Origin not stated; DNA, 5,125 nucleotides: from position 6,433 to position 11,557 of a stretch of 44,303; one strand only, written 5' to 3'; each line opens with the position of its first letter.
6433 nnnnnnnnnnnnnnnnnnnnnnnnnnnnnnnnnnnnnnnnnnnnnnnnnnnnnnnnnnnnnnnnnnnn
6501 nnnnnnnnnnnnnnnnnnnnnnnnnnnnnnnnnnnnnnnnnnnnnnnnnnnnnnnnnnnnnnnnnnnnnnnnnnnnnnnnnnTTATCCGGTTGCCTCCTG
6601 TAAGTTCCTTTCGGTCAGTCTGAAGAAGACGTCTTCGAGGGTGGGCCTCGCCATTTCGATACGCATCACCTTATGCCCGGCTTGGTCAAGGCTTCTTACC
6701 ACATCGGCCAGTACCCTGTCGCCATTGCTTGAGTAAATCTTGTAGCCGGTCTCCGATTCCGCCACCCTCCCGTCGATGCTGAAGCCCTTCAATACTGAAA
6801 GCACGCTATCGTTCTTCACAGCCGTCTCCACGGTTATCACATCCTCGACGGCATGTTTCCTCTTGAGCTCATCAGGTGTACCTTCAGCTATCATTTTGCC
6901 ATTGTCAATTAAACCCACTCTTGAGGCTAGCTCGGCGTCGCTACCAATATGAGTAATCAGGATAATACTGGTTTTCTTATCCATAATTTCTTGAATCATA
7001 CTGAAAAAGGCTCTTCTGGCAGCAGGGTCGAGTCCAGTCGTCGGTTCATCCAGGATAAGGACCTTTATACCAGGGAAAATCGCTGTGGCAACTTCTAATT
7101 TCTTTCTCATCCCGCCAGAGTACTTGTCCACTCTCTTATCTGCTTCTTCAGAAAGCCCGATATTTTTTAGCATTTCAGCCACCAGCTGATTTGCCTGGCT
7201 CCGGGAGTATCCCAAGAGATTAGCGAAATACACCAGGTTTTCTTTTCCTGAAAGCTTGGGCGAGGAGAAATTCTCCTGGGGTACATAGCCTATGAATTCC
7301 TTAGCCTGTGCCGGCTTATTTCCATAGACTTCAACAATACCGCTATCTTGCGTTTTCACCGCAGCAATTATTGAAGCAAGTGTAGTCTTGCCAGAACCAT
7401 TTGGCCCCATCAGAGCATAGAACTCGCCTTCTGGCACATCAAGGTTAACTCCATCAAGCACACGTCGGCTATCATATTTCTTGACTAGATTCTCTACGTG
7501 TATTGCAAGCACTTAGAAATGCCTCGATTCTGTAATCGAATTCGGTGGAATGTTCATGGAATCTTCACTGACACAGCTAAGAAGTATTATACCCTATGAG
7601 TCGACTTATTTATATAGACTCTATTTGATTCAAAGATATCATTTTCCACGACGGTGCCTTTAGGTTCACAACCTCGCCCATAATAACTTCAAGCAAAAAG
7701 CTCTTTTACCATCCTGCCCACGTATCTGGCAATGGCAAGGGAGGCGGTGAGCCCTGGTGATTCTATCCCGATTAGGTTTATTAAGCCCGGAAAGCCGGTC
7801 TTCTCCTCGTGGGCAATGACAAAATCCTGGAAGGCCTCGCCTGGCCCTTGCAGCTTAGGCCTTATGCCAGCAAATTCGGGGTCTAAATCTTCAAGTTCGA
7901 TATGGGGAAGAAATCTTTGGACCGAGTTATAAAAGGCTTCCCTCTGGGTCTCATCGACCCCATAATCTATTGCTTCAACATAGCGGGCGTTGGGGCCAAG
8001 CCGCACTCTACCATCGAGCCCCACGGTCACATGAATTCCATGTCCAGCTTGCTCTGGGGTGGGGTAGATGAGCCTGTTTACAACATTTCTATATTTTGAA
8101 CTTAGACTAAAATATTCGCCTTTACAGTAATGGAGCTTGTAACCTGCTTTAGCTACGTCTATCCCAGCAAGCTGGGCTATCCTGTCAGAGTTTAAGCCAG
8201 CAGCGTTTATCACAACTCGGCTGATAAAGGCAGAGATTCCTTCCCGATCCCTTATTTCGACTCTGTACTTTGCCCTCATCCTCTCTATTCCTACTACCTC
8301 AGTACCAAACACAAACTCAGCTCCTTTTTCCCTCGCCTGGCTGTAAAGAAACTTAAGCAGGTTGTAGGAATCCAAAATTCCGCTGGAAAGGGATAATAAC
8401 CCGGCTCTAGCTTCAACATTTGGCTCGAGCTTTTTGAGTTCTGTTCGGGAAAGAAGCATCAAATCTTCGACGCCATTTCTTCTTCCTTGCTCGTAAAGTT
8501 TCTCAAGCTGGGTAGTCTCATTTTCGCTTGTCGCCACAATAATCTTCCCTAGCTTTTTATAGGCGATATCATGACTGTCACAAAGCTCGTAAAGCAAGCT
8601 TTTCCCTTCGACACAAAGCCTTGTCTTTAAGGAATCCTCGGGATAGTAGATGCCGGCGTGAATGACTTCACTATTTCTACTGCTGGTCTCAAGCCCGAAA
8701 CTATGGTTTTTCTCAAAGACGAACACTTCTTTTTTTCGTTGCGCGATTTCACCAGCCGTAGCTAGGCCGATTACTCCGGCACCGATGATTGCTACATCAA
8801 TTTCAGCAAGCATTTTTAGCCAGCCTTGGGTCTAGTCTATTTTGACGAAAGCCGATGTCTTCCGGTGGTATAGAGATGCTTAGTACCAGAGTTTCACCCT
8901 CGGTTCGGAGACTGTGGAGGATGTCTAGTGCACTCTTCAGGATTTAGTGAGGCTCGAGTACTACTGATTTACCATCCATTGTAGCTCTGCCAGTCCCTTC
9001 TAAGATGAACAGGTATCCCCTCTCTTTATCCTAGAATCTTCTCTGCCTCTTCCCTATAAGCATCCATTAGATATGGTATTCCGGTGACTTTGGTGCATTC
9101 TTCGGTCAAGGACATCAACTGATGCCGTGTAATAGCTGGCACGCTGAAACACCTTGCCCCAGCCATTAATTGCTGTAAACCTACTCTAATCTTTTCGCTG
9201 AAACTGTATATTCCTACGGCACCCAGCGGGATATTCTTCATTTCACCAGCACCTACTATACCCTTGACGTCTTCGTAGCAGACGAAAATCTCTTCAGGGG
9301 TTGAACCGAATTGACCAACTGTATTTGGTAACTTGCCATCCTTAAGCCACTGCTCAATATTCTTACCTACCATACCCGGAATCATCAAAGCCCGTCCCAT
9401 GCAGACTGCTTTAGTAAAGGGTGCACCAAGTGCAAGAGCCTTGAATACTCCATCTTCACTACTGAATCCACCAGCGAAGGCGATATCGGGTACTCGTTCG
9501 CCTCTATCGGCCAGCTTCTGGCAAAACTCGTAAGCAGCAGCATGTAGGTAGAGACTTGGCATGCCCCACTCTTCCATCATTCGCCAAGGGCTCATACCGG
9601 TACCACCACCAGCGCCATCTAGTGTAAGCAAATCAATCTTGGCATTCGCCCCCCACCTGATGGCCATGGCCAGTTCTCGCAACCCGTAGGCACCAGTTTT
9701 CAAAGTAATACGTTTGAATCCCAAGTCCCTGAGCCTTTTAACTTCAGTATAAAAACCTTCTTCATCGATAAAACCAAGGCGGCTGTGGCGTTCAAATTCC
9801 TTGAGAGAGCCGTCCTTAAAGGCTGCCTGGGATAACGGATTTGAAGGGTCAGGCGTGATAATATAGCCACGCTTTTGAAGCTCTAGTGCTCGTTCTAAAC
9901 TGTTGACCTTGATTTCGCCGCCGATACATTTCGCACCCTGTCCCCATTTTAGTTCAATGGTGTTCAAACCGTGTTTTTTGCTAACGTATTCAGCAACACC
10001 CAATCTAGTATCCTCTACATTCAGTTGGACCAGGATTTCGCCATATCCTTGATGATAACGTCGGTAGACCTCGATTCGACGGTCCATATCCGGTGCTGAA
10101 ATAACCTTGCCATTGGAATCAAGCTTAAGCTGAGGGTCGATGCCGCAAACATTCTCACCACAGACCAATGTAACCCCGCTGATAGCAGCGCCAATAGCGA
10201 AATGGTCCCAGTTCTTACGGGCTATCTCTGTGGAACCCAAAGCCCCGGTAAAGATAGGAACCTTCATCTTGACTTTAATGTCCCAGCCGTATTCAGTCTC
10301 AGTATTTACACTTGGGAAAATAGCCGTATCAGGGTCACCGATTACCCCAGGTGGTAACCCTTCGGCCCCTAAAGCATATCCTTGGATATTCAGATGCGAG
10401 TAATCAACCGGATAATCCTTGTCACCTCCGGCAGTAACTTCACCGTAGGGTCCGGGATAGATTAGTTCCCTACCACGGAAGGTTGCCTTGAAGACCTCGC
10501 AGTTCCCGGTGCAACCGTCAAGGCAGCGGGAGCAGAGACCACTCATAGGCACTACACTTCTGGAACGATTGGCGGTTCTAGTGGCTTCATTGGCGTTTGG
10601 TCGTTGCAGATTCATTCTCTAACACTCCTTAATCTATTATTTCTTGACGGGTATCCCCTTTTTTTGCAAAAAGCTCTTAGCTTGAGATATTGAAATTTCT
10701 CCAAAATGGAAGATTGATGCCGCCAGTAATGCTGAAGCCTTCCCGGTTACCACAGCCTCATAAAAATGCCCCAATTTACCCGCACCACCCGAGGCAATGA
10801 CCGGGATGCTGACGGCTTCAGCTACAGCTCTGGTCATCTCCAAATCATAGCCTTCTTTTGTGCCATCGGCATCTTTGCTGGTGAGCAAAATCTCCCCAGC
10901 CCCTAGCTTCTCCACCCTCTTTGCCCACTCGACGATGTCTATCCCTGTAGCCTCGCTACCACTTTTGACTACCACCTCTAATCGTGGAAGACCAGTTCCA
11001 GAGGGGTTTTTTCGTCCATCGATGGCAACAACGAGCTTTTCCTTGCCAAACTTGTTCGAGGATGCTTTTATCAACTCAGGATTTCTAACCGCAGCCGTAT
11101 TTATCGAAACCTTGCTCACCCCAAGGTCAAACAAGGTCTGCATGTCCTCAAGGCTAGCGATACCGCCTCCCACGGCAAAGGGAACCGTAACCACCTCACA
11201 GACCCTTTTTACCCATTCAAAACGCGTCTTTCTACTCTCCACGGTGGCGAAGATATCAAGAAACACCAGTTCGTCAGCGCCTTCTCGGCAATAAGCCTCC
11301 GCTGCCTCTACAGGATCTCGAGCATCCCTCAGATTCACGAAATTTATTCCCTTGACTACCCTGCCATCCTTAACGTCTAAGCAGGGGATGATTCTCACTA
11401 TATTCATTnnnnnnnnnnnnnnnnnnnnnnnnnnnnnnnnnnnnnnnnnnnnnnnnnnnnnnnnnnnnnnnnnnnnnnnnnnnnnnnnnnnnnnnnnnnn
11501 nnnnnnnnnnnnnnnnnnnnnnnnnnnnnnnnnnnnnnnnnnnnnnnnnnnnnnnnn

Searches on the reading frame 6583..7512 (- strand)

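Call 31: search_protein_families(library=pfam, max_evalue=0.00001, proteins=[window:6583-7512:-])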
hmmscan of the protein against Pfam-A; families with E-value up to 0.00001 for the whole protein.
window:6583-7512:- (309 aa): 3 families
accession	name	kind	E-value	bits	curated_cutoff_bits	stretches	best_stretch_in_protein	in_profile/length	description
PF00005.33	ABC_tran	-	4e-29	102.4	25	1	19-159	1-137/137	ABC transporter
PF13304.12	AAA_21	-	8.9e-13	49.4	27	1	130-188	237-298/304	AAA domain, putative AbiEii toxin, Type IV TA system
PF13732.12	DrrA1-3_C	-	6.7e-07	30.4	27.4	1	211-299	1-80/81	ATP-binding protein DrrA1-3-like, C-terminal domain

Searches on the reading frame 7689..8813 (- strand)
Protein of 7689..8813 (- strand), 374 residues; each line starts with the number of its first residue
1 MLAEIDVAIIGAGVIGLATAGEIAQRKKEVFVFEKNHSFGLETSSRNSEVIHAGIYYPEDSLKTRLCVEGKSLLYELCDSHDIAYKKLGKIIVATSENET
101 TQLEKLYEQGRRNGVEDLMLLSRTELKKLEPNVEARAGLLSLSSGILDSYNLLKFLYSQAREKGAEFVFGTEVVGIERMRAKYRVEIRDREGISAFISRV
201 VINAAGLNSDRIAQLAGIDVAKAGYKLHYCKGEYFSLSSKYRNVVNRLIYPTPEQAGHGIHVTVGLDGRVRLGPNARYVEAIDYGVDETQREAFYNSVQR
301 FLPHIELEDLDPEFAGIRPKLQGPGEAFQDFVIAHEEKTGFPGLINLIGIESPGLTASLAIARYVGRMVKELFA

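Call 31: search_protein_families(library=pfam, max_evalue=0.00001, proteins=[window:7689-8813:-])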
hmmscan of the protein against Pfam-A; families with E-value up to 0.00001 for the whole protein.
window:7689-8813:- (374 aa): 6 families
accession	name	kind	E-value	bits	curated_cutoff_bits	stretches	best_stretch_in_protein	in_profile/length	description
PF01266.30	DAO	-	6.8e-68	230.2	27.9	1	6-366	1-351/353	FAD dependent oxidoreductase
PF00890.30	FAD_binding_2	-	5.7e-07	29.5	20.4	1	6-211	1-208/414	FAD binding domain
PF13450.12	NAD_binding_8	-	9.3e-07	29.5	21.9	1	9-47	1-39/68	NAD(P)-binding Rossmann-like domain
PF00070.33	Pyr_redox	-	4.1e-06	27.7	22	0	7-39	2-34/82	Pyridine nucleotide-disulphide oxidoreductase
PF03486.20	HI0933_like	-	4.8e-06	26.6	50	0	6-40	2-36/244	HI0933-like protein Rossmann domain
PF01494.25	FAD_binding_3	-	5e-06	26.4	22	0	151-219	101-170/349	FAD binding domain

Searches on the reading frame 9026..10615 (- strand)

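Call 31: search_protein_families(library=pfam, max_evalue=0.00001, proteins=[window:9026-10615:-])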
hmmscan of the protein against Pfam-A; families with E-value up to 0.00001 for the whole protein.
window:9026-10615:- (529 aa): 1 family
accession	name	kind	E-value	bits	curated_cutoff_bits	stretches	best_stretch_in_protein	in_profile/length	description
PF01645.23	Glu_synthase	-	7.4e-14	52.1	20.4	1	285-412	188-309/369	Conserved region in glutamate synthase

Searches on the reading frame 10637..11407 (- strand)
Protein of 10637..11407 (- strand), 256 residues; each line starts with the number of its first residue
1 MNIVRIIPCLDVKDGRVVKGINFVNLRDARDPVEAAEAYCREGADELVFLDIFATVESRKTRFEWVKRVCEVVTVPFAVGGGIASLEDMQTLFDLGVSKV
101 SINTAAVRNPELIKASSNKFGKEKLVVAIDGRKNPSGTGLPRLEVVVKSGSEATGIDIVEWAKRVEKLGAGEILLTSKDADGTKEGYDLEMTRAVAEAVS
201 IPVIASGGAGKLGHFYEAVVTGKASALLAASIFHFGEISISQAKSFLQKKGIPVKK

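Call 31: search_protein_families(library=pfam, max_evalue=0.00001, proteins=[window:10637-11407:-])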
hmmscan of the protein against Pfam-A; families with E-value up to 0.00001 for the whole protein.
window:10637-11407:- (256 aa): 4 families
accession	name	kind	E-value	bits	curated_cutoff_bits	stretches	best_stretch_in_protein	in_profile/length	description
PF00977.27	His_biosynth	-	3.5e-81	272.4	23.6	1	5-238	1-227/228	Histidine biosynthesis protein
PF01207.24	Dus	-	6.9e-10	39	20.4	1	31-121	139-231/311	Dihydrouridine synthase (Dus)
PF03060.21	NMO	-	7.9e-08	32.5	28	0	60-105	179-224/331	Nitronate monooxygenase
PF05690.20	ThiG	-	6.8e-06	26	23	0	65-111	166-212/247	Thiazole biosynthesis protein ThiG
